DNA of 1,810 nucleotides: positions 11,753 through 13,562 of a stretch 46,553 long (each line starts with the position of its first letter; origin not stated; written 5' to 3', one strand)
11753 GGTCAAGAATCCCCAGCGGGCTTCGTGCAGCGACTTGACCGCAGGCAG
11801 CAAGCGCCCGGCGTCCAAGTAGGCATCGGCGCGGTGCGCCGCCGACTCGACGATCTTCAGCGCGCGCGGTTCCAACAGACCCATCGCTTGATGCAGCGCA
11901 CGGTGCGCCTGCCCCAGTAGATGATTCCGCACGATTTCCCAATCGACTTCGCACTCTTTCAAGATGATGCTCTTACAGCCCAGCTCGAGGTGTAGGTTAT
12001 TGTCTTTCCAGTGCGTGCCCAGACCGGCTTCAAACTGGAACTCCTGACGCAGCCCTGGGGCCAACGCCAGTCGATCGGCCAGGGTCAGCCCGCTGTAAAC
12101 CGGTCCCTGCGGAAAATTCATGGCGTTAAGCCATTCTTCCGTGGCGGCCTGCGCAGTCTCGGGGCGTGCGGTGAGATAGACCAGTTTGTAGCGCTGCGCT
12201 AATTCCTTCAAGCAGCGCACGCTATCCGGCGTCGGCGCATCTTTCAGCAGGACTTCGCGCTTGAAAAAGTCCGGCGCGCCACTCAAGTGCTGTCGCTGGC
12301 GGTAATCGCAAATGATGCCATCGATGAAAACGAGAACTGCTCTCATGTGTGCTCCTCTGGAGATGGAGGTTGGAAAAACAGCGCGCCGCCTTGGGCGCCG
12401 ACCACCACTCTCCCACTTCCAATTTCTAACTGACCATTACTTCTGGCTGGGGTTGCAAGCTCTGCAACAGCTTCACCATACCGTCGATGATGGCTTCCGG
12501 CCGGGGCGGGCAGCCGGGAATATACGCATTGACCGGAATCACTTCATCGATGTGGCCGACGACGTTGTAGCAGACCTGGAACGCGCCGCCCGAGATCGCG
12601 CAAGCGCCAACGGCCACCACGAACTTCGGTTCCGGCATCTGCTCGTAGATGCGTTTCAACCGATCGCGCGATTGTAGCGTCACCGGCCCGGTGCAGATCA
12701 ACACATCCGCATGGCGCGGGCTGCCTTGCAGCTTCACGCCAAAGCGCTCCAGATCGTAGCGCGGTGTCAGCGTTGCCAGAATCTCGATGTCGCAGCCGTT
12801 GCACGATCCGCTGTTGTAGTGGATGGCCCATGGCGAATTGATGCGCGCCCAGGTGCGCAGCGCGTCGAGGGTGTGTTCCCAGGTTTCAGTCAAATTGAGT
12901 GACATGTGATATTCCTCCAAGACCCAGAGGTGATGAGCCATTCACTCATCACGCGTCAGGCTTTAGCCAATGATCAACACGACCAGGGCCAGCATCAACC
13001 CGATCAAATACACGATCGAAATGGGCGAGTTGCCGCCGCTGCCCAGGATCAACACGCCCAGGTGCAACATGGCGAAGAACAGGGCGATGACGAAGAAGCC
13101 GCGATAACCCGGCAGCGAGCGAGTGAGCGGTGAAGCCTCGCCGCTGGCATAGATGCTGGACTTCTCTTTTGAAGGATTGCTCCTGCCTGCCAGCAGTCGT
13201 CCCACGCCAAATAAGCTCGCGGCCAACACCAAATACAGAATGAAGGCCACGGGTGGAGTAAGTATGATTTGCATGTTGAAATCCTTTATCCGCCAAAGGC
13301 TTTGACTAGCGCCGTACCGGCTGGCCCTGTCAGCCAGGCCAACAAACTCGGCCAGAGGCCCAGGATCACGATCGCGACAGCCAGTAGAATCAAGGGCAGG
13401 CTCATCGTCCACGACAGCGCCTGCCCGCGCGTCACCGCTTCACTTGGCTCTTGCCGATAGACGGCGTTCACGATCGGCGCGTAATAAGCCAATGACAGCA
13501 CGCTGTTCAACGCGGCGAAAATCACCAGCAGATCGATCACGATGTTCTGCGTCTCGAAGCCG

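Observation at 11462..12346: HAD-like, apparently catalytically dead domain fused to the NuoC-like subunit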

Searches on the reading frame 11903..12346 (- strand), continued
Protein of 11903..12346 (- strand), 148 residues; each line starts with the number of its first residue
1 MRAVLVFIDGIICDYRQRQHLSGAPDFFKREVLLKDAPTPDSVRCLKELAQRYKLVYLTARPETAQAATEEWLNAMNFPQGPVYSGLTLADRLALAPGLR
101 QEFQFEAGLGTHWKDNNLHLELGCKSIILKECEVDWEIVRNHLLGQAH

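Call 54: search_solved_structures(query=A5, max_evalue=0.001, show_alignments=4)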
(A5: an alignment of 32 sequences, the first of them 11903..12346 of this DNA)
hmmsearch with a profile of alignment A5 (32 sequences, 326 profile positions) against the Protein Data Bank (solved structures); distinct sequences matched with E-value up to 0.001: 7.
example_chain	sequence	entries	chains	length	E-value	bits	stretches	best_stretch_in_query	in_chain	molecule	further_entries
9jtz_A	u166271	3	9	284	7.4e-13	51.4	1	96-273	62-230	Membrane-associated phosphatidylinositol transfer protein 1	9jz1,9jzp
7lhk_A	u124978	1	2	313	2.3e-10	43.3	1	139-274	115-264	Nuclear elongation and deformation protein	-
6tzy_A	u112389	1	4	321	2.8e-10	43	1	140-274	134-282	Nuclear elongation and deformation protein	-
6tzz_A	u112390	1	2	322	2.8e-10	43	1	140-274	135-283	Nuclear elongation and deformation protein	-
9d16_A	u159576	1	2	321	3.7e-10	42.6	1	139-274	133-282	Nuclear elongation and deformation protein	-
9d13_A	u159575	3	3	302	4.2e-09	39.1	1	142-274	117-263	Nuclear elongation and deformation protein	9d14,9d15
2i33_A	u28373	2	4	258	1.7e-06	30.5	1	128-246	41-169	Acid phosphatase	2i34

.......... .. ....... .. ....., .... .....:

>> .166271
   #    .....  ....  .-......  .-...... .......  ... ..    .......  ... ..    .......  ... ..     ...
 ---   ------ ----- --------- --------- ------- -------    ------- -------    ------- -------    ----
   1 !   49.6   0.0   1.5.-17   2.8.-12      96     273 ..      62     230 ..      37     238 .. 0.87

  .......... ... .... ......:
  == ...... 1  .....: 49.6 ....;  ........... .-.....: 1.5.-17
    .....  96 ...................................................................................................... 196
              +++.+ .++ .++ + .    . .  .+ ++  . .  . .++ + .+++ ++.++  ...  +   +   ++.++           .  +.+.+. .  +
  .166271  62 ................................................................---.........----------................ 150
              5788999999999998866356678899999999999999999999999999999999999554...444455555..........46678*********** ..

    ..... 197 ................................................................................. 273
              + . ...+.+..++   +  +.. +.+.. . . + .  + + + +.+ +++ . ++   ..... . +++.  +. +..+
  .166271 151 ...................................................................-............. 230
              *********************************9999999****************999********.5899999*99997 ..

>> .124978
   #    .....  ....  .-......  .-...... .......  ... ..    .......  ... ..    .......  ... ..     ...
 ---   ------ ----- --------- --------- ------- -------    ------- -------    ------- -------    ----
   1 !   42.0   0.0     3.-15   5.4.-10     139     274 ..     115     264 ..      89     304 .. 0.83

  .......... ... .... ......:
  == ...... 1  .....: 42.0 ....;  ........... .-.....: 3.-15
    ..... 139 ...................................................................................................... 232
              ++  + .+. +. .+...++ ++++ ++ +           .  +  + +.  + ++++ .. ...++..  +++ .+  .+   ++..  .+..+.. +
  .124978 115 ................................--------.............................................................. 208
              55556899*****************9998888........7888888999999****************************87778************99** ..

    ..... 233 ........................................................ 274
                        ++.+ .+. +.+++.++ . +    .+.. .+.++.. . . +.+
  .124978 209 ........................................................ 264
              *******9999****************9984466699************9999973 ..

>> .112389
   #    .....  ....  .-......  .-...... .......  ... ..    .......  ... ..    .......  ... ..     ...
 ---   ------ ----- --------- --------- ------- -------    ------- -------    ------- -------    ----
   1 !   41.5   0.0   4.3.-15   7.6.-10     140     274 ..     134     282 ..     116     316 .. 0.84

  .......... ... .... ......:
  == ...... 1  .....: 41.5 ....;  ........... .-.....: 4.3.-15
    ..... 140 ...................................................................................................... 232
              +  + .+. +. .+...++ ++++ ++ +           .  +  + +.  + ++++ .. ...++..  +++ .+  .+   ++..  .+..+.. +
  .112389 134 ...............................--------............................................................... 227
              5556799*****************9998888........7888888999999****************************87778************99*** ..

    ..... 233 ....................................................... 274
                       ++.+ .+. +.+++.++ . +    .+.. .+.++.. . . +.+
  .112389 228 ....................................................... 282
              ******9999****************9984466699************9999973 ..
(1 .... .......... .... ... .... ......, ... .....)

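Call 58: search_protein_families(library=pfam, proteins=[L006:7098-8789:+, L006:8829-9737:+, L006:10460-10870:+, L007:1200-2978:+, L007:4033-5091:+, L009:8429-9778:+, L009:12033-13343:+, L010:1688-3340:+, L010:4787-6058:-, L014:10992-11564:+], max_evalue=0.001)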
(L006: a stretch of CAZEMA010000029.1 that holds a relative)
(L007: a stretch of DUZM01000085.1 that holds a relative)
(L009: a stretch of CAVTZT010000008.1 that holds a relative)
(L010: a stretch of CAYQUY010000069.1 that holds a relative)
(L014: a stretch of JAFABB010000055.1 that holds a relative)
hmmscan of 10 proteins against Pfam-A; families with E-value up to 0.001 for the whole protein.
L006:7098-8789:+ (563 aa): 2 families
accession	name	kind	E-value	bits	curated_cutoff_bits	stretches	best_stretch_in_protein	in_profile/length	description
PF00128.31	Alpha-amylase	-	6e-72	243.7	22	1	87-478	2-446/446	Alpha amylase, catalytic domain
PF11941.14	DUF3459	-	4.2e-05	24.3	22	1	461-556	1-87/90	Domain of unknown function (DUF3459)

L006:8829-9737:+ (302 aa): 11 families
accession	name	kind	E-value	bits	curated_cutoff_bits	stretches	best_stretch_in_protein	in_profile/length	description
PF08241.18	Methyltransf_11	-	3.3e-24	85.8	21.2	1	86-182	1-93/95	Methyltransferase domain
PF13649.12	Methyltransf_25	-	4.2e-23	82.3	27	1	86-180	2-97/97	Methyltransferase domain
PF13847.12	Methyltransf_31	-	2.1e-17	63.6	27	1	81-187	3-112/145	Methyltransferase domain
PF08242.18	Methyltransf_12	-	1.2e-16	61.6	30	1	86-181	1-97/98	Methyltransferase domain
PF01209.24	Ubie_methyltran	-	1.8e-14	54.1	20.1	1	71-192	37-159/233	ubiE/COQ5 methyltransferase family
PF02353.26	CMAS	-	1.2e-10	41.6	27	1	70-182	51-162/273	Mycolic acid cyclopropane synthetase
PF13489.12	Methyltransf_23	-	6.7e-10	39.4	27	1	67-225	7-159/164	Methyltransferase domain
PF01135.25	PCMT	-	9.2e-06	26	20.3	1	58-163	50-153/210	Protein-L-isoaspartate(D-aspartate) O-methyltransferase (PCMT)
PF05401.17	NodS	-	4.2e-05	23.9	24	1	70-167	31-124/201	Nodulation protein S (NodS)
PF05175.20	MTS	-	5.4e-05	23.3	23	1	69-154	19-103/170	Methyltransferase small domain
PF03141.22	Methyltransf_29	-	0.00038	19.6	23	1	83-182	119-215/506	Putative S-adenosyl-L-methionine-dependent methyltransferase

L006:10460-10870:+ (136 aa): 0 families

L007:1200-2978:+ (592 aa): 3 families
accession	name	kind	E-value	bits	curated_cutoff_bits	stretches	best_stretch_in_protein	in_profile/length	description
PF13320.12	GH123_cat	-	1.4e-12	48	23.1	1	326-534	139-324/324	Glycoside hydrolase 123, catalytic domain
PF22680.2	Glyco_hydro_123_N_2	-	3.2e-08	33.9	27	1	105-221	20-141/142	Glycoside hydrolase 123 N-terminal domain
PF19543.5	GH123_N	-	1.5e-05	23.5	22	1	96-242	181-312/969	Glycoside hydrolase 123, N-terminal domain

L007:4033-5091:+ (352 aa): 1 family
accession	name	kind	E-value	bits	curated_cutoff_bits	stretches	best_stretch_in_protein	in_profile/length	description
PF01208.23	URO-D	-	1.2e-11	44.6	23.9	1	161-347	161-343/346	Uroporphyrinogen decarboxylase (URO-D)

L009:8429-9778:+ (449 aa): 4 families
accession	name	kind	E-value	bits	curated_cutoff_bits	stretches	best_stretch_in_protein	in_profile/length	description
PF20239.3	DUF6596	-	2.6e-37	127.6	27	1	190-290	1-101/102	Family of unknown function (DUF6596)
PF04542.20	Sigma70_r2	-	2.8e-10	40.3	24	1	21-78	8-68/71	Sigma-70 region 2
PF08281.18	Sigma70_r4_2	-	1.9e-08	34.3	25.7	1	121-172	3-54/54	Sigma-70, region 4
PF07719.23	TPR_2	-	0.00011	22.5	27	1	380-405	7-32/34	Tetratricopeptide repeat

L009:12033-13343:+ (436 aa): 2 families
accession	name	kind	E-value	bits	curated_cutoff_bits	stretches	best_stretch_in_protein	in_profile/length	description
PF01120.23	Alpha_L_fucos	-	6.4e-92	309.1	25.2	1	14-340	24-344/345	Alpha-L-fucosidase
PF14871.12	GHL6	-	4.7e-06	27.3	35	1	72-143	6-73/132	Hypothetical glycosyl hydrolase 6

L010:1688-3340:+ (550 aa): 1 family
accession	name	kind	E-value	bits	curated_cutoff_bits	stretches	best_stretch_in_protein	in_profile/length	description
PF00128.31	Alpha-amylase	-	3.4e-77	261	22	1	74-465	2-446/446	Alpha amylase, catalytic domain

L010:4787-6058:- (423 aa): 2 families
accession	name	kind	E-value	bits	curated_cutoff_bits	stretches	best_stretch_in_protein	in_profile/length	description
PF07690.21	MFS_1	-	1.6e-29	103.4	33.4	2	249-421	6-177/347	Major Facilitator Superfamily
PF12832.13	MFS_1_like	-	4.8e-06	26.3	25.2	1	93-394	55-363/373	MFS_1 like family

L014:10992-11564:+ (190 aa): 13 families
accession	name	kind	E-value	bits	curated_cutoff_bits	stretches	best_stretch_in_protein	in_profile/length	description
PF13847.12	Methyltransf_31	-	9.4e-17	61.5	27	1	47-164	7-123/145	Methyltransferase domain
PF13649.12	Methyltransf_25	-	1.3e-14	55.1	27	1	47-143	1-97/97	Methyltransferase domain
PF08241.18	Methyltransf_11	-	3.4e-13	50.5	21.2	1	49-146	2-94/95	Methyltransferase domain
PF08242.18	Methyltransf_12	-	2.1e-10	41.6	30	1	49-144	2-97/98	Methyltransferase domain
PF13489.12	Methyltransf_23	-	2.3e-09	37.6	27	1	49-162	28-131/164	Methyltransferase domain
PF01135.25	PCMT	-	5.8e-09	36.5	20.3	1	43-115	73-143/210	Protein-L-isoaspartate(D-aspartate) O-methyltransferase (PCMT)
PF02475.24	TRM5-TYW2_MTfase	-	2.1e-08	34.8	28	1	39-143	32-131/164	TRM5/TYW2 methyltransferase domain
PF02353.26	CMAS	-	2.1e-08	34.2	27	1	41-148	60-165/273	Mycolic acid cyclopropane synthetase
PF01209.24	Ubie_methyltran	-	6.3e-07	29.4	20.1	1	41-149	45-153/233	ubiE/COQ5 methyltransferase family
PF01728.25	FtsJ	-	2.6e-06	27.9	24.1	1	42-91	20-70/181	FtsJ-like methyltransferase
PF12847.13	Methyltransf_18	-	3.8e-06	27.4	27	1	37-116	8-86/151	Methyltransferase domain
PF05175.20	MTS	-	6.9e-06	26.3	23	1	47-151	35-142/170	Methyltransferase small domain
PF13679.12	Methyltransf_32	-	8.5e-05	23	27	1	43-105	25-90/143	Methyltransferase domain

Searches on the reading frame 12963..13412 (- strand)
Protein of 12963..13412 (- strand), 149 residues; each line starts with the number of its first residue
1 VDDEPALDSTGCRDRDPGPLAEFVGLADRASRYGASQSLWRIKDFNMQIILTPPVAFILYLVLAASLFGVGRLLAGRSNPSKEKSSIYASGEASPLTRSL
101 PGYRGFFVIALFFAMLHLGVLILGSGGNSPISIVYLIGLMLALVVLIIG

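Call 5: search_protein_families(library=pfam, proteins=[window:12963-13412:-], max_evalue=0.01)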
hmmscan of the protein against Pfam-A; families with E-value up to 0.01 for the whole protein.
window:12963-13412:- (149 aa): 1 family
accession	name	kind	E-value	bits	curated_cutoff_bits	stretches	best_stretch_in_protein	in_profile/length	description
PF00507.24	Oxidored_q4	-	0.0028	18.3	23.3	1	68-147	5-85/99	NADH-ubiquinone/plastoquinone oxidoreductase, chain 3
